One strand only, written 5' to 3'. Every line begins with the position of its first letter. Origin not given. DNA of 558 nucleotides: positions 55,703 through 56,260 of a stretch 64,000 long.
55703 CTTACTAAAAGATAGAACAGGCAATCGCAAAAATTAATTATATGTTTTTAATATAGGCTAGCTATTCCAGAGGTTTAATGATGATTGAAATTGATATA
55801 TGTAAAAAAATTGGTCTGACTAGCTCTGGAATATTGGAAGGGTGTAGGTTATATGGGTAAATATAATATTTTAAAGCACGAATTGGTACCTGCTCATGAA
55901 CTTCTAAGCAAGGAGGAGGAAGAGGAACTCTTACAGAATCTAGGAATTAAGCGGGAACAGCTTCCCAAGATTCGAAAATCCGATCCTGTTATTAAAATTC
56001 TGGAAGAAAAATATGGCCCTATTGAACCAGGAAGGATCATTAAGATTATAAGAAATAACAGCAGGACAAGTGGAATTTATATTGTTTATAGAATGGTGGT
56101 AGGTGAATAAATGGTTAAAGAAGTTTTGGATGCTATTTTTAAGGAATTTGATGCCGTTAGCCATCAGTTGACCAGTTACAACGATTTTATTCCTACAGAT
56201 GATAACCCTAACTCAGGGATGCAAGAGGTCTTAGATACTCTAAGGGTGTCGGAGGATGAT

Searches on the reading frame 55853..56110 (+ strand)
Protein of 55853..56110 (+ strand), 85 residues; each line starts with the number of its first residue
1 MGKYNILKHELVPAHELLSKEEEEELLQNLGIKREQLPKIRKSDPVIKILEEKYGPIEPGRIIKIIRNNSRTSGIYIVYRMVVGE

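Call 44: search_protein_families(library=pfam, proteins=[window:55853-56110:+], max_evalue=0.01)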
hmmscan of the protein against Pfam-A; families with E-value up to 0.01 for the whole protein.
window:55853-56110:+ (85 aa): 1 family
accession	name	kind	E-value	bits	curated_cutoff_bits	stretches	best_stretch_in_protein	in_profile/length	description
PF01191.24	RNA_pol_Rpb5_C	-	7.2e-28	96.6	23.5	1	4-82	1-73/73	RNA polymerase Rpb5, C-terminal domain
